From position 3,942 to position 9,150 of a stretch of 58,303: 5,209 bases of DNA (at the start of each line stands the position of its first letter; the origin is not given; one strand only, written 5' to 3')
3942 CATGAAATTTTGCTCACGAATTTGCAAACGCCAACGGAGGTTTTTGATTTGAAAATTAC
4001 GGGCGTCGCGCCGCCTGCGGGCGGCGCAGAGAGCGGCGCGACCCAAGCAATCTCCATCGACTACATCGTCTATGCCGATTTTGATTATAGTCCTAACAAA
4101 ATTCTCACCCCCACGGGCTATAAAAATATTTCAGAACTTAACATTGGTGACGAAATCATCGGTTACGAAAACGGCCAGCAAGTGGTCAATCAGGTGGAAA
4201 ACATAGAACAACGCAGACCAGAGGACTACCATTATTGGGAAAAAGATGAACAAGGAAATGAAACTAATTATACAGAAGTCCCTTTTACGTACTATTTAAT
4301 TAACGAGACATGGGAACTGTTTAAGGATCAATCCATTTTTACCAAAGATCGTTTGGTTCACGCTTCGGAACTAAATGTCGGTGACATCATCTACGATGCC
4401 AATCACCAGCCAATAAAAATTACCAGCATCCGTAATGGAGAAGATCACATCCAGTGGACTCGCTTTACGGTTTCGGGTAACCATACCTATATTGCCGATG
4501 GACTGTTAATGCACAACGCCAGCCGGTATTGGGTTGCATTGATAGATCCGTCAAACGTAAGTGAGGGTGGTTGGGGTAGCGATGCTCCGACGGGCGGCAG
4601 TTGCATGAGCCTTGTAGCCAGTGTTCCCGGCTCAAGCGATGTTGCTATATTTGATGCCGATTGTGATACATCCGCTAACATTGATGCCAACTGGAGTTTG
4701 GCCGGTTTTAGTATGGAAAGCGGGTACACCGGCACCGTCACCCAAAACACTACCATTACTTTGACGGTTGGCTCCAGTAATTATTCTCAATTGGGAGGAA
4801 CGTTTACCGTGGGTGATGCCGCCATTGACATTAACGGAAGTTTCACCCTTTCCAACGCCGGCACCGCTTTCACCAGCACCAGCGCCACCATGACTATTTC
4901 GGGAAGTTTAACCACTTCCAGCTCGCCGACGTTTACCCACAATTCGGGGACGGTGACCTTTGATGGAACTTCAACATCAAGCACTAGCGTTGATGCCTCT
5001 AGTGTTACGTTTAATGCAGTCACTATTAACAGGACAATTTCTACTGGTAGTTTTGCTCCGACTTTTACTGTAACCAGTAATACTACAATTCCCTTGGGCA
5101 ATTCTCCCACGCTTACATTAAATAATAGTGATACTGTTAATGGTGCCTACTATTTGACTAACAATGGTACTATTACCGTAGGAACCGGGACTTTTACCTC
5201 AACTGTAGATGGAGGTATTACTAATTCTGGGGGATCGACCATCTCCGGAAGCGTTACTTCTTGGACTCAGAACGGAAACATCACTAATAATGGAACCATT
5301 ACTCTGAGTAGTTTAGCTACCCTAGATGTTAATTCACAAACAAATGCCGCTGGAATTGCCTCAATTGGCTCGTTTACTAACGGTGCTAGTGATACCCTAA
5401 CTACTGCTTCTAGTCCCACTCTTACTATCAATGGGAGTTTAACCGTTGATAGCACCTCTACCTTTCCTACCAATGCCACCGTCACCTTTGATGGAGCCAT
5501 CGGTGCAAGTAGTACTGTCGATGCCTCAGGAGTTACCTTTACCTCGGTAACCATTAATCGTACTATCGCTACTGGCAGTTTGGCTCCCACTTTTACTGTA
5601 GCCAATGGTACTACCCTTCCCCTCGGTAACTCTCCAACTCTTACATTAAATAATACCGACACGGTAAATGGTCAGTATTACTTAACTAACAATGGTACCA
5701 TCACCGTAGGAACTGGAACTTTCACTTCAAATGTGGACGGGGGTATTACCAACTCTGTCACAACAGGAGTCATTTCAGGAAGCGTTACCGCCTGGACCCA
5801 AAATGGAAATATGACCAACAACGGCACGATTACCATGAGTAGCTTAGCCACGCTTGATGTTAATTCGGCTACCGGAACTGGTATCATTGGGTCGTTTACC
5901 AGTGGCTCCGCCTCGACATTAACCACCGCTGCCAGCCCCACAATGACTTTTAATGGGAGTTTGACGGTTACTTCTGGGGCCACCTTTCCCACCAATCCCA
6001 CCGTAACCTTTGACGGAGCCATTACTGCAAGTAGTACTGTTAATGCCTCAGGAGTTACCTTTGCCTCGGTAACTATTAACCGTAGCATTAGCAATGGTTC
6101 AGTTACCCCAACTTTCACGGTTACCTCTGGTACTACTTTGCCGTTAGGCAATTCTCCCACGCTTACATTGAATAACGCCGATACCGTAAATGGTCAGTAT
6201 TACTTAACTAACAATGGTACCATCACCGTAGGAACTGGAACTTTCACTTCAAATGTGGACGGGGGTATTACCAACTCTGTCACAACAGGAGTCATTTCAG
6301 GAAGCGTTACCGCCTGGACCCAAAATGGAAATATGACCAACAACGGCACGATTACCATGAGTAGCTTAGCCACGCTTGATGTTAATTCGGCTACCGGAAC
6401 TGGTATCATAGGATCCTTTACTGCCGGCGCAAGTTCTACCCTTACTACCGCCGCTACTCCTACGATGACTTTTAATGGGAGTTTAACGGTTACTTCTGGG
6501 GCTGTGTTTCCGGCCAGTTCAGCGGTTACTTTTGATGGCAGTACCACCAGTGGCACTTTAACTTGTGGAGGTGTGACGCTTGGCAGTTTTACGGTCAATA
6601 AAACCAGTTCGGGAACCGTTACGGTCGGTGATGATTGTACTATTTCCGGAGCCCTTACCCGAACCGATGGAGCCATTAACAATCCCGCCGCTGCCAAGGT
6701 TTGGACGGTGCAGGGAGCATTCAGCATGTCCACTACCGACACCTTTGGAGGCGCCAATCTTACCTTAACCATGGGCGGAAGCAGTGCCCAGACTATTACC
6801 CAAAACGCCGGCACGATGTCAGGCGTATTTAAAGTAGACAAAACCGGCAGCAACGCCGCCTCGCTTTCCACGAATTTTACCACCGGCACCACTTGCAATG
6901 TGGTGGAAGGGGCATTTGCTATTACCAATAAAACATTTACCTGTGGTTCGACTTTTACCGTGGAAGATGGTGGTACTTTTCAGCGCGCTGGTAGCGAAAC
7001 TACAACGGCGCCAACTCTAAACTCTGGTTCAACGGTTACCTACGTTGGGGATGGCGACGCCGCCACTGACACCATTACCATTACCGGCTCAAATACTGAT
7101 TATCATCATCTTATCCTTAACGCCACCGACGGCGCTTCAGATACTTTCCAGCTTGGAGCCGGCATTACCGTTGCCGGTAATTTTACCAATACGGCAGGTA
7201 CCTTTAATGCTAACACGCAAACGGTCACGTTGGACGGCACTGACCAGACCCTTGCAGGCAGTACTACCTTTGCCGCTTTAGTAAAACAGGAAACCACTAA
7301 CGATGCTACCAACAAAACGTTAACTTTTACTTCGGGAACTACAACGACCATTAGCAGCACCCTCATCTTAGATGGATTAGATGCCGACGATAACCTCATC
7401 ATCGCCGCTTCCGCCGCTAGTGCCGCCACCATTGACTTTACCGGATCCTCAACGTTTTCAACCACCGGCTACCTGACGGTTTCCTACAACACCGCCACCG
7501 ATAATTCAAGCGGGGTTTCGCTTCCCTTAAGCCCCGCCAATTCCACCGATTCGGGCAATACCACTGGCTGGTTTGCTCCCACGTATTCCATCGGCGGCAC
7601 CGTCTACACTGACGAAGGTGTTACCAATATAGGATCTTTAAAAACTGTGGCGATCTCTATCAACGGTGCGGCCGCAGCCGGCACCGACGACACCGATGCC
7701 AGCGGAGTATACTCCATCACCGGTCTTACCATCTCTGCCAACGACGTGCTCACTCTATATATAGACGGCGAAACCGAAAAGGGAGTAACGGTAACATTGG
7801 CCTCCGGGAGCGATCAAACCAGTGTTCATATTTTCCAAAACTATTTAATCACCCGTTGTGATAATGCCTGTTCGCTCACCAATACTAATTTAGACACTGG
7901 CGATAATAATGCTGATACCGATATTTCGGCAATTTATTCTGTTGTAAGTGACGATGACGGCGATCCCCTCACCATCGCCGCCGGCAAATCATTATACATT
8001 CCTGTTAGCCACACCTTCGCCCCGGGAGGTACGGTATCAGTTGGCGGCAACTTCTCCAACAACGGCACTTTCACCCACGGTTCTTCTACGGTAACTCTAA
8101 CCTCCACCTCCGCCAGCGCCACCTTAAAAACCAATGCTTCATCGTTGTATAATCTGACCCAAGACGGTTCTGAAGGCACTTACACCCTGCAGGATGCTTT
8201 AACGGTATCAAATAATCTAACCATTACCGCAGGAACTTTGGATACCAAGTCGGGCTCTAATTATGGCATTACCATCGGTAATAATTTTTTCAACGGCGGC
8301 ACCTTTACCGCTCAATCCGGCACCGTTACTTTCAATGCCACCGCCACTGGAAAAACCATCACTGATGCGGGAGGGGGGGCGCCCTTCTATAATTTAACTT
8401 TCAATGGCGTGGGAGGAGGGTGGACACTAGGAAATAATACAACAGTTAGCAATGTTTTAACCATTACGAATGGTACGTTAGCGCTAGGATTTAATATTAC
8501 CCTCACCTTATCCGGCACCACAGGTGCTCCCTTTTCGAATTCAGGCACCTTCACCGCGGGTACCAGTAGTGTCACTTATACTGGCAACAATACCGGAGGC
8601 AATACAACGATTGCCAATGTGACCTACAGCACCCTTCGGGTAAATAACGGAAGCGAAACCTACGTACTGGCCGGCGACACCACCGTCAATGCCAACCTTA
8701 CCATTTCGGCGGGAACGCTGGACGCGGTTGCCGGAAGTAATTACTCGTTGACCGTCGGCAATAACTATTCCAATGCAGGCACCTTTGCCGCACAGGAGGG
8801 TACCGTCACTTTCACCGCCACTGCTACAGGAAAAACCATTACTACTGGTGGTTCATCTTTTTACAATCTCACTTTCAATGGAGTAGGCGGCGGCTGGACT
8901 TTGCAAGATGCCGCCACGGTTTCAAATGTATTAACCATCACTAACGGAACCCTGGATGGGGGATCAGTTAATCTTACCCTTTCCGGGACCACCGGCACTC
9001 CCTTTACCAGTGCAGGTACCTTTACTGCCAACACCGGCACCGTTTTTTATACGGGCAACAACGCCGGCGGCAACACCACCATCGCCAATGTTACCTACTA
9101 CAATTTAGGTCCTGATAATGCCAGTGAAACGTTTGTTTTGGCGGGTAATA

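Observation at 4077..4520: Giant surface protein with a Hint domain wired for C-terminal cleavage only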

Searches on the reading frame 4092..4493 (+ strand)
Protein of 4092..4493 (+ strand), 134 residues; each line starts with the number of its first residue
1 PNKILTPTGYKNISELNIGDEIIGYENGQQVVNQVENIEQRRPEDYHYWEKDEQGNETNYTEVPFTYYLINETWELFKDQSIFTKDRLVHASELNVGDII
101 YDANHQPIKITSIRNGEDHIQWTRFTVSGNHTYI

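Call 27: find_related_loci(query=A2, collection=metagenome_contigs, flank=3000)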
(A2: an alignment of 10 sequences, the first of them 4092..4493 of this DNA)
Query A2 (134 aa) in metagenome_contigs; peptide patterns used: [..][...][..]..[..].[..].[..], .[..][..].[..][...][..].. (x = any residue, [..] = any of these).
147 stretches matched a pattern; 17 encode a relative of the query (tblastn E <= 1e-3); 17 distinct loci.
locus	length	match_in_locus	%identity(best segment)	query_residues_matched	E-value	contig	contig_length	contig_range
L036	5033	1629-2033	61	1-134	2e-56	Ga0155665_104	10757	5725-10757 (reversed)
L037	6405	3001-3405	60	1-134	3e-55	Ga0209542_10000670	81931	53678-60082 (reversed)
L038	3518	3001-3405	59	1-134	2e-52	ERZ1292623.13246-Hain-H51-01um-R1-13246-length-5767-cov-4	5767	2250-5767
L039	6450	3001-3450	52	1-134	7e-51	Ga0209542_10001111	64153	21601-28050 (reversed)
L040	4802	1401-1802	49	3-134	3e-46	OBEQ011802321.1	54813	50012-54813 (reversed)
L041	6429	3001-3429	50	1-134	2e-44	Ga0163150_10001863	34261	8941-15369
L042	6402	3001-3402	49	3-134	3e-46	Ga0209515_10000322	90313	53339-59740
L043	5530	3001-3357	41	4-134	3e-27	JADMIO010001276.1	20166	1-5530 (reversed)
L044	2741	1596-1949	42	3-134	3e-27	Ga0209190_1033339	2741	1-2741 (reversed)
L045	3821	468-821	38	3-134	1e-23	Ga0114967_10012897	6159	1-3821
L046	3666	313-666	37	4-134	1e-23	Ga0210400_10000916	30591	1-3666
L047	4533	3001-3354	38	3-134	1e-23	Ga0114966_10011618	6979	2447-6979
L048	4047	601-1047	36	3-134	1e-22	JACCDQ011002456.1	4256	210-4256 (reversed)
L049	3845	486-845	38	4-134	3e-22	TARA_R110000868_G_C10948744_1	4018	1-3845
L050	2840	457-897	32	3-134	2e-20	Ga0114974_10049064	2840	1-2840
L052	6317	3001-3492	26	2-134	8e-10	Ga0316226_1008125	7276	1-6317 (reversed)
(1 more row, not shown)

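Call 29: find_related_loci(query=A2, collection=viral_contigs, flank=8000)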
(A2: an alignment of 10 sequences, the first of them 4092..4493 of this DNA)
Query A2 (134 aa) in viral_contigs; peptide patterns used: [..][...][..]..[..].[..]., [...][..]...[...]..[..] (x = any residue, [..] = any of these).
42 stretches matched a pattern; 4 encode a relative of the query (tblastn E <= 1e-3); 4 distinct loci.
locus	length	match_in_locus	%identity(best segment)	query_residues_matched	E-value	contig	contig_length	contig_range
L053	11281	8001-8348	39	3-134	5e-24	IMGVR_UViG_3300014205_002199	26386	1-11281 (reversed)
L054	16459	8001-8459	37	3-134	2e-22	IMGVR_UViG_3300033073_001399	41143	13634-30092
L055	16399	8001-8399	33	3-134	1e-18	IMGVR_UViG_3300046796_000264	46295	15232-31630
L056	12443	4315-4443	44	2-39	2e-5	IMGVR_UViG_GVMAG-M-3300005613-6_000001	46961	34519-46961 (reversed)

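Call 34: search_protein_families(library=phrogs, proteins=[L054:27-1880:+, L054:1886-3946:+, L054:3950-5704:+, L054:5714-7840:+, L054:7998-10559:+, L054:10572-12287:+, L054:12664-13623:+, L053:2826-4898:+, L053:4900-6435:+, L053:6608-7996:+], max_evalue=0.001)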
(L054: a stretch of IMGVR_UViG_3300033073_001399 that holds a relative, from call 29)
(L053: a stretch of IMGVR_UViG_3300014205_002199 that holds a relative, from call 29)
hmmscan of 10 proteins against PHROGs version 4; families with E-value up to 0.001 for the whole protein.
L054:27-1880:+ (617 aa): 0 families

L054:1886-3946:+ (686 aa): 0 families

L054:3950-5704:+ (584 aa): 0 families

L054:5714-7840:+ (708 aa): 24 families
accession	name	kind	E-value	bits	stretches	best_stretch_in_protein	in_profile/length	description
phrog_819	-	tail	7.7e-49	167.7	3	230-480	464-724/1024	tail protein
phrog_6320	-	tail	2.1e-47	163.4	3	344-459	85-203/745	tail fiber protein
phrog_5073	-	tail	1.2e-43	150.9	4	244-339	264-358/519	tail fiber protein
phrog_8745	-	tail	1.6e-36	126.2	4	121-338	1269-1479/1803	tail fiber protein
phrog_366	-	tail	6.9e-27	96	4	242-320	304-385/474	tail fiber protein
phrog_3420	-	unknown function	1.2e-26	93.6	2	407-580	201-382/929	-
phrog_28263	-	tail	2.6e-25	88.9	1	231-639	504-915/1400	tail fiber protein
phrog_30509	-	tail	1.9e-24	87.2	2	244-316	42-114/254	collagen like minor tail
phrog_1806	-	tail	5.7e-24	85.9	3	197-379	62-237/276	collagen like minor tail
phrog_18350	-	tail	3e-19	70.7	3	285-386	98-195/253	tail fiber protein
phrog_29268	-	unknown function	1.5e-17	64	2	323-447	421-542/653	-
phrog_38766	-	head and packaging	8.2e-17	61.9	1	228-296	109-173/478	virion structural protein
phrog_34255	-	unknown function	3.1e-16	59.4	3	236-413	274-453/1044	-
phrog_36982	-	unknown function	3.2e-15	56.1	2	198-428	476-710/944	-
phrog_10972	-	tail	2.5e-14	54.5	2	272-339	155-221/343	tail fiber protein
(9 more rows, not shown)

L054:7998-10559:+ (853 aa): 0 families

L054:10572-12287:+ (571 aa): 2 families
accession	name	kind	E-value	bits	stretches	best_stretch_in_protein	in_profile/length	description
phrog_13126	-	moron, auxiliary metabolic gene and host takeover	1.5e-61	209.8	2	92-384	61-358/394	beta-1,4-glycosyltransferase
phrog_841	-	moron, auxiliary metabolic gene and host takeover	0.00037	21.1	0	3-58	2-60/309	GtrB-like O-antigen conversion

L054:12664-13623:+ (319 aa): 6 families
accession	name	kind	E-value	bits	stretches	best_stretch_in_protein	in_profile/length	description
phrog_1224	-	head and packaging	3.4e-11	44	1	257-318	2-65/438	endolysin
phrog_1493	-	lysis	3.4e-11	43.9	1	252-318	241-306/394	endolysin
phrog_2649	-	lysis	9.6e-11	43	1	256-319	172-237/261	endolysin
phrog_1512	-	lysis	4.9e-05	24.5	1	258-317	176-242/314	endolysin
phrog_6707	-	lysis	9e-05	22.5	1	282-317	207-242/311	endolysin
phrog_16428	-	lysis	0.00026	20.8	1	283-318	484-519/520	endolysin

L053:2826-4898:+ (690 aa): 1 family
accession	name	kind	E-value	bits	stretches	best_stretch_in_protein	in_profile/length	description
phrog_2307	-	other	7.2e-07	30.1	1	9-82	37-112/212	L-alanyl-D-glutamate peptidase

L053:4900-6435:+ (511 aa): 0 families

L053:6608-7996:+ (462 aa): 1 family
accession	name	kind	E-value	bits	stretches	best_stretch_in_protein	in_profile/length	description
phrog_3030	-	unknown function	4.6e-22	79.5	1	338-455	145-262/272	-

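Call 67: search_dna_similar(query=L053:7998-8600:+, collection=phages, mode=protein, max_evalue=0.001, max_rows=25)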
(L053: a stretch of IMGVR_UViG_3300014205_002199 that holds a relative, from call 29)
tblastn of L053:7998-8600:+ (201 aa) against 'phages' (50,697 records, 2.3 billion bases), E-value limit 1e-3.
No match.

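Call 69: find_homologous_proteins(query=L045:462-1970:+, region=1-125, max_evalue=0.001)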
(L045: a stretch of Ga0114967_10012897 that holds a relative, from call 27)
Query L045:462-1970:+, residues 1-125 (125 aa): 25 proteins with E <= 0.001 among 117 candidates.
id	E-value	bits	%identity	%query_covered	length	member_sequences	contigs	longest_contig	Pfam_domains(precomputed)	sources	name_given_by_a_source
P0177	1.1e-74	266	100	100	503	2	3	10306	-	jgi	-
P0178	1.9e-72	259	95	100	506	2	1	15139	-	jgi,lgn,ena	jgi:hypothetical protein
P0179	3.1e-71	255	96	100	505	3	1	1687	-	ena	-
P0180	4.8e-64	232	86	98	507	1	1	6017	-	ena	-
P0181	9.6e-64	231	84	98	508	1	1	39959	-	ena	-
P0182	3.5e-63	229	84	98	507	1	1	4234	-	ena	-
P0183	5.6e-63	229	84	98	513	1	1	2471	-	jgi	-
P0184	2.6e-62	227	85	98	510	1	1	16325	-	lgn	-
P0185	6.5e-62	225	82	98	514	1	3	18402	-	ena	-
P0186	3.7e-61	223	81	98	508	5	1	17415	-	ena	-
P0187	5.9e-61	222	81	98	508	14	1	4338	PF07591.16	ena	-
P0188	6.6e-61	222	81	98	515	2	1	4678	PF07591.16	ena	-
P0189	1.1e-60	221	81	98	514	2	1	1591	PF07591.16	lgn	-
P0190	3.2e-60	220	82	98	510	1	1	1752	PF07591.16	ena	-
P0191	4.4e-60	219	82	98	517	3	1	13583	PF07591.16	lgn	-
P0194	1.0e-57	212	77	98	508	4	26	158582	-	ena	-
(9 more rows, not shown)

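Call 70: find_encoding_contigs(protein=P0194, flank=10000, max_places=3)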
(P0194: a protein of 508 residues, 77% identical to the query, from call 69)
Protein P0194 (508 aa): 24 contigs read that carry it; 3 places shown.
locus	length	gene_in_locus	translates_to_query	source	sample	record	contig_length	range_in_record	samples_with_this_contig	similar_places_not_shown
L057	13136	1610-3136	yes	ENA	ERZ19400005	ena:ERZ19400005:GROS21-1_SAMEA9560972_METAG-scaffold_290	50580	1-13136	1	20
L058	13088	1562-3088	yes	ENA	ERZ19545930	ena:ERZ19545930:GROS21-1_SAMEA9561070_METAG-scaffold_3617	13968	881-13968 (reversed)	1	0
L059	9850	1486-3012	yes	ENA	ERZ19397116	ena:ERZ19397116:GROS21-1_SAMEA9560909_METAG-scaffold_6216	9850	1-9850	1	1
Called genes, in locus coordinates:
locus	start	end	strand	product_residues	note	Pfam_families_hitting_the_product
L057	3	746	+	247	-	?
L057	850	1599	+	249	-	-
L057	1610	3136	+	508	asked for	-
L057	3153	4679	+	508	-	PF07591:PT-HINT (faint)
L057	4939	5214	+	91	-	-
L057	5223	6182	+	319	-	PF00534:Glycos_transf_1, PF13692:Glyco_trans_1_4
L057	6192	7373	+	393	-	PF01075:Glyco_transf_9 (faint)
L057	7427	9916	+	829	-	-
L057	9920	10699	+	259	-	-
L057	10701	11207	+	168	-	-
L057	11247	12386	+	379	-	-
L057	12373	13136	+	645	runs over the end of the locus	PF03237:Terminase_6N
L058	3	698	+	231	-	?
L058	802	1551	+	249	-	-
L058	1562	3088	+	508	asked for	-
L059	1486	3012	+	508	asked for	-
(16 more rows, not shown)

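Call 71: search_protein_families(library=pfam, proteins=[P0194, L054:7998-10559:+, L055:7998-9239:+, L043:2995-4524:+, L052:3001-5613:+], max_evalue=0.01)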
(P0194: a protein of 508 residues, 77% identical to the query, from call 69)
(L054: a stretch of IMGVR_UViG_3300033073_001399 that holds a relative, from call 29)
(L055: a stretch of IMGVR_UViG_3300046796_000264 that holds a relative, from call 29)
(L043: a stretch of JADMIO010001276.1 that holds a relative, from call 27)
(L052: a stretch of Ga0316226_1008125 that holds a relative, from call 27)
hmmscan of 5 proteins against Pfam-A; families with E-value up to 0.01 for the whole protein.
P0194 (508 aa): 2 families
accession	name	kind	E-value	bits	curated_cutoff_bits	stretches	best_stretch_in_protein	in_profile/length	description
PF07591.16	PT-HINT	-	6.4e-05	23.7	27.7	1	5-129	2-136/137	Pretoxin HINT domain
PF14890.11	Intein_splicing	-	0.00045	20.5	35.8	1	9-129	76-155/155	Intein splicing domain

L054:7998-10559:+ (853 aa): 2 families
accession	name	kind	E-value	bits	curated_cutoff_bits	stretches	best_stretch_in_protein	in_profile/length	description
PF07591.16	PT-HINT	-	0.00017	22.3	27.7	0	3-39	2-38/137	Pretoxin HINT domain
PF14890.11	Intein_splicing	-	0.0021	18.3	35.8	1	10-162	81-155/155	Intein splicing domain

L055:7998-9239:+ (413 aa): 0 families

L043:2995-4524:+ (510 aa): 2 families
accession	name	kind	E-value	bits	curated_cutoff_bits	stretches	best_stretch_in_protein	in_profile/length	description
PF07591.16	PT-HINT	-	1.8e-06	28.7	27.7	1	3-130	2-137/137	Pretoxin HINT domain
PF13403.11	Hint_2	-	0.0048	17.7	28.4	0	3-43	9-49/147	Hint domain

L052:3001-5613:+ (871 aa): 0 families

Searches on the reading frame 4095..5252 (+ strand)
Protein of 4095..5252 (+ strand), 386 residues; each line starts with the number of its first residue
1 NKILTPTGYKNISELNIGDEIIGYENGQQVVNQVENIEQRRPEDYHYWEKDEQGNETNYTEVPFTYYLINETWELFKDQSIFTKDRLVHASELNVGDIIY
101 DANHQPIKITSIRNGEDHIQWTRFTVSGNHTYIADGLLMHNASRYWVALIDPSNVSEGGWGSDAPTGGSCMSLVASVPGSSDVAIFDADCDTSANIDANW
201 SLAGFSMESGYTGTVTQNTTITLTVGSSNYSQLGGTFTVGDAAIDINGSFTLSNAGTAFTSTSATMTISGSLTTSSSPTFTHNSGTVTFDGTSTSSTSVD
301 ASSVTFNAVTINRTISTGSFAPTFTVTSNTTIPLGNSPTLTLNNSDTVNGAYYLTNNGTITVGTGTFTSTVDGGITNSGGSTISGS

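Call 65: predict_structure(alignment_id=A4)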
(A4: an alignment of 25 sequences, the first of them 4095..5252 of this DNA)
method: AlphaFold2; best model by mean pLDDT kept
length: 386 residues; sequences in the alignment: 25
mean_pLDDT: 67.8   pTM: 0.56
mean pLDDT of the five models: 67.8, 67.1, 66.6, 65.8, 65.6
residues with pLDDT >= 90: 64; 70-90: 125; 50-70: 92; < 50: 105
segments of 3 or more residues with pLDDT < 50: 143-169, 171-174, 229-240, 308-339, 349-351, 354-358, 364-378, 380-382, 384-386
pLDDT, mean of each block of 10 residues (from residue 1): 95 94 87 88 79 78 89 90 83 93 92 90 81 91 50 41 45 53 71 71 75 72 65 40 65 65 67 66 67 64 58 44 43 45 51 50 46 42 45
secondary structure, 60 per line:
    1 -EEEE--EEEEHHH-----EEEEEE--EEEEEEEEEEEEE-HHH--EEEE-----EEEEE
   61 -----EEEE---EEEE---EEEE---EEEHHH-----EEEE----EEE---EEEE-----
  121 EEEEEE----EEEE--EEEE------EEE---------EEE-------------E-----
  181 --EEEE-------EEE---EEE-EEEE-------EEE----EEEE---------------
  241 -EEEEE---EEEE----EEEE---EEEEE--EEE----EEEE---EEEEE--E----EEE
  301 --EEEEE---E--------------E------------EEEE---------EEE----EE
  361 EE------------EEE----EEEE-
elements in order: E2-5 E8-11 E20-25 E28-40 E47-50 E56-60 E66-69 E73-76 E80-83 E87-89 E98-101 E106-108 E112-115 E121-126 E131-134 E137-140 E147-149 E159-161 E183-186 E194-196 E200-202 E204-207 E215-217 E222-225 E242-246 E250-253 E258-261 E265-269 E272-274 E279-282 E286-290 E298-300 E303-307 E339-342 E352-354 E359-362 E375-377 E382-385

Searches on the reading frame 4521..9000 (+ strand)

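Call 4: search_protein_families(library=pfam, proteins=[window:4521-9000:+], max_evalue=1)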
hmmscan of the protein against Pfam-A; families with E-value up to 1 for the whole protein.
window:4521-9000:+ (1493 aa): 2 families
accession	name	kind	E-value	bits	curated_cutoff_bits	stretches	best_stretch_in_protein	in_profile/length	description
PF05899.18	Cupin_3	-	0.12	12.6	23.5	0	767-820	4-54/74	EutQ-like cupin domain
PF22375.1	Lgt1_N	-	0.32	11.7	27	0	895-957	25-87/101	Glucosyltransferase Lgt1, N-terminal domain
